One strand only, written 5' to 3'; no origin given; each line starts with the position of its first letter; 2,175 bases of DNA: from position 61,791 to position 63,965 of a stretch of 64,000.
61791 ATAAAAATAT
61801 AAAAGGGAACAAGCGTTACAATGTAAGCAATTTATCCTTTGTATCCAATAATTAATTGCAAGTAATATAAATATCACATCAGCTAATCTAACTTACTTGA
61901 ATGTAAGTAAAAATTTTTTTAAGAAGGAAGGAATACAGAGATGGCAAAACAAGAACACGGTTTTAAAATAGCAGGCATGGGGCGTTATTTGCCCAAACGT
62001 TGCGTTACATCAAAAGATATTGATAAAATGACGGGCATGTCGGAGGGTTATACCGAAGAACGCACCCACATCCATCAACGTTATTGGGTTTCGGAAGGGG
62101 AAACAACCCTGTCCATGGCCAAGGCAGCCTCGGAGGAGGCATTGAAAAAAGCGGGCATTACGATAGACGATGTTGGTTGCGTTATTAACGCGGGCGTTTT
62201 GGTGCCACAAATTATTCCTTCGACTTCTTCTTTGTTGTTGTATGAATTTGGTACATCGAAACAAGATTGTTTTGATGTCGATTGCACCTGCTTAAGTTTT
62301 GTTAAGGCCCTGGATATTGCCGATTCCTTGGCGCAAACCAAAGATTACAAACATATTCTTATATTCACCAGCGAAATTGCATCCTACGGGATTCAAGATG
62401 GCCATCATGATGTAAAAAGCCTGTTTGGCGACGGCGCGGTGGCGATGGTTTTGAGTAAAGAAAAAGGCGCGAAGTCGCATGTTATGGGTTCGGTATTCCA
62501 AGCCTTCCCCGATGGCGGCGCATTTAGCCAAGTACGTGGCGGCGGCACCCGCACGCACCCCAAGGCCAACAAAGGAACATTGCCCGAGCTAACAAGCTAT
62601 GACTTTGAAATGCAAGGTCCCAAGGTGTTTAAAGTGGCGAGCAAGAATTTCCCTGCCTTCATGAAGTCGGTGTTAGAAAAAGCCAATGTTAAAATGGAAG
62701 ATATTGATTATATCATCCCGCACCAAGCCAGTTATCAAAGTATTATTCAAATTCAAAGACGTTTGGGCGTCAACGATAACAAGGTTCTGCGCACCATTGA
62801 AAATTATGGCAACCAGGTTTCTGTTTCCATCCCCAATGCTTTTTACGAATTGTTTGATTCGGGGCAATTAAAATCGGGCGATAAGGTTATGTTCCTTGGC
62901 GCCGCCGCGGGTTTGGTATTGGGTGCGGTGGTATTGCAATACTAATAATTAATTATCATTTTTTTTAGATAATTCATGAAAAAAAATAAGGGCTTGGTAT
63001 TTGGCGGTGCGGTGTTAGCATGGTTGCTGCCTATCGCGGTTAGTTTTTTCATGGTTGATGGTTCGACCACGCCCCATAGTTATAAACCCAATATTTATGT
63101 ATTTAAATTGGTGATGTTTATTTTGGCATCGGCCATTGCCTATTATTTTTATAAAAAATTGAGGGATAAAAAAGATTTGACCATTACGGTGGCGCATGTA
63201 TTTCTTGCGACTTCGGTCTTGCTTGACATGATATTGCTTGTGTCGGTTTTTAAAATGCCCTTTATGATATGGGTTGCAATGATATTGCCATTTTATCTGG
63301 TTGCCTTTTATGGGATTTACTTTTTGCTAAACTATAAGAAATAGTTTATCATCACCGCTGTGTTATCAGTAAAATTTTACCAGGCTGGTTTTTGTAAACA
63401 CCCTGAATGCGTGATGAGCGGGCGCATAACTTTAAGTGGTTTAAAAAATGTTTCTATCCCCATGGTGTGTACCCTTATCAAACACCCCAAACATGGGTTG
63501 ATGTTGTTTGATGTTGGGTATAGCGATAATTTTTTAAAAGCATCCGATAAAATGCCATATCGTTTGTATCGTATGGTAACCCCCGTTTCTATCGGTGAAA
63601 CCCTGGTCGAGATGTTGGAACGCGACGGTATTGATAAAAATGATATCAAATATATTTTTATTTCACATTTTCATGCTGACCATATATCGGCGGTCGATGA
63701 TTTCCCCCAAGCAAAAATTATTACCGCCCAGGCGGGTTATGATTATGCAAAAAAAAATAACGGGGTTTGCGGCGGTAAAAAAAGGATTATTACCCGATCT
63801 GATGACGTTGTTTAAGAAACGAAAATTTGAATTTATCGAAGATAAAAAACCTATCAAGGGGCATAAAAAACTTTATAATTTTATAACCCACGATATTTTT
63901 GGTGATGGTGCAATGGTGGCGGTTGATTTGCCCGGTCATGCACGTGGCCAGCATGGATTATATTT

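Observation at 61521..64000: Orphan FabH-like condensing enzyme, small membrane protein and MBL-fold hydrolase behind a 420-bp AT-rich leader with palindromes: a candidate small-molecule signal locus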

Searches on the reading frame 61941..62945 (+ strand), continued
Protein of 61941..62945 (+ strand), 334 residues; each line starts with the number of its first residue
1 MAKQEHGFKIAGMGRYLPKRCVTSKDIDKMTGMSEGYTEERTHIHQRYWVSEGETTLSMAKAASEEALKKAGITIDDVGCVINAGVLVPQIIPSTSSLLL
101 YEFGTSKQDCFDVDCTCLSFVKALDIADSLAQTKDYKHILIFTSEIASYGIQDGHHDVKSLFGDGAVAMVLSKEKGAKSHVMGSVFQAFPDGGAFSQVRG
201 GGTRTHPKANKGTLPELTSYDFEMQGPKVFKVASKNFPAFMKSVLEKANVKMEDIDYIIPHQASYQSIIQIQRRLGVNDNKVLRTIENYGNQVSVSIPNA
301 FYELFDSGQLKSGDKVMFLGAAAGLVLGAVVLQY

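Call 94: find_encoding_contigs(protein=P0003, flank=4000, max_places=1)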
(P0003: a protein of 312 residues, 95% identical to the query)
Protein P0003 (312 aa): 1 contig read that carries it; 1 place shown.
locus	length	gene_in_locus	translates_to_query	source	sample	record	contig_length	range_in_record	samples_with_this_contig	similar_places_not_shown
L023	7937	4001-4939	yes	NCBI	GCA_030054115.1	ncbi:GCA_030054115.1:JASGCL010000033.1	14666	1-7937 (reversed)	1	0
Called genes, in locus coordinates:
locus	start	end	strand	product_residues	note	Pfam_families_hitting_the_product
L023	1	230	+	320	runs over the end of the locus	PF01531:Glyco_transf_11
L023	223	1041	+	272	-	PF00403:HMA (weak), PF07291:MauE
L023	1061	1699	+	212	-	PF02581:TMP-TENI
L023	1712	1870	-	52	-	-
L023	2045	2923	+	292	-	PF02110:HK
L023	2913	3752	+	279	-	PF08543:Phos_pyr_kin, PF00294:PfkB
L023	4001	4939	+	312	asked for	PF08545:ACP_syn_III, PF08541:ACP_syn_III_C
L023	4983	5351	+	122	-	-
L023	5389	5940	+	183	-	-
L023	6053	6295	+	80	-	-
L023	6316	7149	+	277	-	PF00753:Lactamase_B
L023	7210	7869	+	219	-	PF04832:SOUL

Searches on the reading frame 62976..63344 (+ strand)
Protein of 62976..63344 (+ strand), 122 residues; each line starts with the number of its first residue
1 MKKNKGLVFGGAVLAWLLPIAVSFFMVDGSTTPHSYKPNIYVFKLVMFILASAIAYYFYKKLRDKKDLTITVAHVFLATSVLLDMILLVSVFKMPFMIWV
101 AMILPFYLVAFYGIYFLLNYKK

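Call 4: search_protein_families(library=ncbifam, proteins=[window:62976-63344:+], max_evalue=0.01)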
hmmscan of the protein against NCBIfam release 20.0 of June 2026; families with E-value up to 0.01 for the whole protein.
window:62976-63344:+ (122 aa): 0 families

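Call 22: search_protein_families(library=pfam, proteins=[window:62976-63344:+], max_evalue=0.1)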
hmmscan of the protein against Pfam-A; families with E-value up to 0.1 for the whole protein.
window:62976-63344:+ (122 aa): 1 family
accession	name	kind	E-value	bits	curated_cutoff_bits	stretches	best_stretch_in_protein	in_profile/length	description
PF20040.4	DUF6442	-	0.0017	19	25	1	42-87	54-99/102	Family of unknown function (DUF6442)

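Call 42: search_protein_representatives(protein=window:62976-63344:+)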
Query: 122 residues. Proteins with E-value up to 0.001 (for the whole library): 44; up to 1e-10: 21; up to 1e-30: 2. The best 44 are listed.
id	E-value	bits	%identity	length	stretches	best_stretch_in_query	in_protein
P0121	7.6e-64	229.6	90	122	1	1-122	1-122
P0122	1.3e-32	128.9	58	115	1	8-121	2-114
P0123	3.9e-20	88.6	42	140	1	11-120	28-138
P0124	5.2e-18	81.8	42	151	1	9-117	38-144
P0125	1.4e-17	80.4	39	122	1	9-118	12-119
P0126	3.4e-17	79.1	45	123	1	5-121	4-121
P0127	3.1e-16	76.0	41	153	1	9-121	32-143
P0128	2.1e-14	70.1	41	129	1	11-117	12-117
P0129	3.2e-13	66.3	31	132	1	12-115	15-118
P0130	8.4e-13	65.0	36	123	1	13-118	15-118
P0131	1.9e-12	63.8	42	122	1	12-116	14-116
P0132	6.9e-12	62.0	42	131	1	12-120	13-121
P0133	7.2e-12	61.9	37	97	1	34-119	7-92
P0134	9.3e-12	61.6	38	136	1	12-119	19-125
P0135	1.2e-11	61.2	32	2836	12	19-59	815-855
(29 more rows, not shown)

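Call 44: find_encoding_contigs(protein=P0123, flank=5000, max_places=3)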
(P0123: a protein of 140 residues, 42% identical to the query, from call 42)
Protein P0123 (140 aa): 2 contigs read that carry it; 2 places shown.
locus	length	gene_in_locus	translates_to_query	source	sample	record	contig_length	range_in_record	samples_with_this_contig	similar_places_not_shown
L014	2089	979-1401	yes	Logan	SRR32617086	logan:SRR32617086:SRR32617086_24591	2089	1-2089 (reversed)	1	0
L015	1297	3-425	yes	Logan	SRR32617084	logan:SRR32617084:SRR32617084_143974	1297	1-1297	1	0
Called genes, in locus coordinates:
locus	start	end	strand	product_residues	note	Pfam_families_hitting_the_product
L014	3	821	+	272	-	?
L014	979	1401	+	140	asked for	-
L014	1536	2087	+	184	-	?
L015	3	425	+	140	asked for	?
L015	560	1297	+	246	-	?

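Call 50: find_related_loci(query=A2, collection=metagenome_contigs, flank=5000)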
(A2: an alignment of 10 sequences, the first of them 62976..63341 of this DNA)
Query A2 (122 aa) in metagenome_contigs; peptide patterns used: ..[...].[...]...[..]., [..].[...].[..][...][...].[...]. (x = any residue, [..] = any of these).
419 stretches matched a pattern; 5 encode a relative of the query (tblastn E <= 1e-3); 5 distinct loci.
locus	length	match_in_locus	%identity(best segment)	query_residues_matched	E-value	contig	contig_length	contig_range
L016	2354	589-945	43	5-122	8e-23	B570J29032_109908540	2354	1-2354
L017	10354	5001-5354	40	5-121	1e-21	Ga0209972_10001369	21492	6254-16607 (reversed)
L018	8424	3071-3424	40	5-121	1e-21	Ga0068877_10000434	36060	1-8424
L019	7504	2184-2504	39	11-119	8e-20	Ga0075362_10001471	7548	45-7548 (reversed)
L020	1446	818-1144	36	11-121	1e-19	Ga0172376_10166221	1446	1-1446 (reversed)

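Call 71: predict_structure(alignment_id=A1)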
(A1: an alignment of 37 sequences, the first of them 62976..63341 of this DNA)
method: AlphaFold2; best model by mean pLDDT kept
length: 122 residues; sequences in the alignment: 37
mean_pLDDT: 93.4   pTM: 0.86
mean pLDDT of the five models: 93.4, 92.7, 92.1, 92.0, 91.2
residues with pLDDT >= 90: 103; 70-90: 13; 50-70: 6; < 50: 0
segments of 3 or more residues with pLDDT < 50: none
pLDDT, mean of each block of 10 residues (from residue 1): 90 98 87 75 95 98 96 98 97 96 97 97 71
secondary structure, 60 per line:
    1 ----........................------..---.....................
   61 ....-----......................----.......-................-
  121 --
elements in order: H5-26 H40-64 H70-91 H96-102 H104-119

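Call 74: fold_search(model_id=the predicted structure, library=pdb)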
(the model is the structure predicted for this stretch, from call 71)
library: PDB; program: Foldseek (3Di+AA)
matches with E <= 10: 73; with E <= 0.001: 0
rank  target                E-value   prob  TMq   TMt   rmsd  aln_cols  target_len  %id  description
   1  1o1p_B                3.2e+00  0.12  0.35  0.31  13.0       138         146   17  Deoxy hemoglobin (A-GLY-C:V1M; B,D:V1M,C93A,N108K) (released 2002-12-18)
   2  6ra6                  3.6e+00  0.13  0.35  0.31  12.8       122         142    8  Ferric murine neuroglobin Gly-loop44-47/F106A mutant (released 2020-03-11)
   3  1y5j_B                3.9e+00  0.12  0.37  0.32  11.4       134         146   16  T-To-T(High) quaternary transitions in human hemoglobin: betaH97A deoxy low-salt (1 test set) (released 2004-12-14)
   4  1a00_B                4.2e+00  0.12  0.36  0.32  13.0       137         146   15  HEMOGLOBIN (VAL BETA1 MET, TRP BETA37 TYR) MUTANT (released 1998-03-18)
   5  7drj_A                4.2e+00  0.11  0.33  0.26   6.6       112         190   19  Crystal structure of phosphatidylglycerol phosphate synthase in complex with phosphatidylglycerol phosphate (released 2021-12-08)
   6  6h3z_B                4.2e+00  0.07  0.22  0.15  12.4        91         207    8  Crystal structure of a C-terminal MIF4G domain in NOT1 (released 2018-11-07)
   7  5ojc                  4.4e+00  0.13  0.37  0.31  13.8       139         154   12  Structure of MbQ2.1 NMH (released 2018-01-24)
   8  8x61_C                4.6e+00  0.13  0.41  0.33   8.1       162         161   10  Cryo-EM structure of ATP-bound FtsE(E163Q)X (released 2024-05-08)
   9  1uiw_F                4.6e+00  0.10  0.35  0.31  13.4       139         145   16  Crystal Structures of Unliganded and Half-Liganded Human Hemoglobin Derivatives Cross-Linked between Lys 82beta1 and L (released 2003-08-12)
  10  1y85_B                5.1e+00  0.10  0.37  0.33  11.3       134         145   16  T-To-T(High) quaternary transitions in human hemoglobin: desHIS146beta deoxy low-salt (released 2004-12-21)
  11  9av9_B                5.1e+00  0.09  0.35  0.30  11.3       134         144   16  R2-state HbG-Makassar hemoglobin (released 2024-12-11)
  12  1o1o_B                5.1e+00  0.08  0.34  0.30  13.2       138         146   17  Deoxy hemoglobin (A,C:V1M,V62L; B,D:V1M,V67L) (released 2002-12-18)
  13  3lxt_C                6.0e+00  0.12  0.35  0.23   7.2       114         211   10  Crystal structure of Glutathione S Transferase from Pseudomonas fluorescens (released 2010-03-09)
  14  9rxg_B                6.0e+00  0.08  0.33  0.29  13.1       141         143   17  Work experience structure of Bovine Hemoglobin, collected at room temperature. (released 2025-08-27)
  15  1xch                  6.0e+00  0.08  0.32  0.28  14.0       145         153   11  MYOGLOBIN (HORSE HEART) MUTANT WITH LEU 104 REPLACED BY ASN (L104N) (released 1997-09-17)
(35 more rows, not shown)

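Call 77: search_protein_families(library=padloc, proteins=[window:62976-63344:+], max_evalue=0.001)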
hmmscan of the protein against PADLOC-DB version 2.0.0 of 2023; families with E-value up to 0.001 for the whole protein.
window:62976-63344:+ (122 aa): 0 families

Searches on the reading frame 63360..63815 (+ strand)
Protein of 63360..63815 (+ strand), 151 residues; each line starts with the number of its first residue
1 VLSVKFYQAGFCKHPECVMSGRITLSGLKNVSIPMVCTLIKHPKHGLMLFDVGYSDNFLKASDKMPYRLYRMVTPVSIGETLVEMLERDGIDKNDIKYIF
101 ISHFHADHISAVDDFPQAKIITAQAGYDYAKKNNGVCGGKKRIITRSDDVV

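Call 4: search_protein_families(library=ncbifam, proteins=[window:63360-63815:+], max_evalue=0.01)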
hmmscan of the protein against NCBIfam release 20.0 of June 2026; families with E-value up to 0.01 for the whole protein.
window:63360-63815:+ (151 aa): 13 families
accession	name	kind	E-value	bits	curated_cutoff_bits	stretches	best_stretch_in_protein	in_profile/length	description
NF045700.1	AHLLactAttM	equivalog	1.6e-15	57.4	390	1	23-132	21-130/257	AttM family quorum-quenching N-acyl homoserine lactonase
NF045699.1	AHLLactAiiA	equivalog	2.3e-12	46.6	375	1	5-134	6-134/251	quorum-quenching N-acyl homoserine lactonase AiiA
NF047976.1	lactonase_AhlS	equivalog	1.1e-08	34.5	475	1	31-127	39-135/276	AhlS family quorum-quenching N-acyl homoserine lactonase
NF047925.1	pyridox_lacton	equivalog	2.3e-08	34.2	325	1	30-130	30-123/268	4-pyridoxolactonase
NF000801.0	PRK00055.1-3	equivalog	1.2e-05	24.5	252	1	78-110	36-68/307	ribonuclease Z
TIGR02651.1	RNase_Z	equivalog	3e-05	23.2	292.95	1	79-109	35-65/302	ribonuclease Z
NF000469.2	CAR_gen_B3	exception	6.3e-05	22.1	500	1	80-135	97-155/311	CAR family subclass B3 metallo-beta-lactamase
NF047979.1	lactonase_AidB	equivalog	9.8e-05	21.7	360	1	84-129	82-132/271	AidB family quorum-quenching N-acyl homoserine lactonase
NF033105.1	bla_subclass_B3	equivalog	0.00065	19.1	240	1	84-117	50-83/257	subclass B3 metallo-beta-lactamase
NF012229.1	bla_class_B_core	domain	0.00068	19.8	100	1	80-124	39-82/139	metallo-beta-lactamase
NF047919.1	lactonase_YtnP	equivalog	0.00095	18.4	425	1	76-120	80-133/274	YtnP family quorum-quenching lactonase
NF033106.1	blaL1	exception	0.0053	15.7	560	1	80-115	82-117/290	L1 family subclass B3 metallo-beta-lactamase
NF041257.1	GntH_guanitoxin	equivalog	0.0054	15.6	333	1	87-115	59-87/374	guanitoxin biosynthesis MBL fold metallo-hydrolase GntH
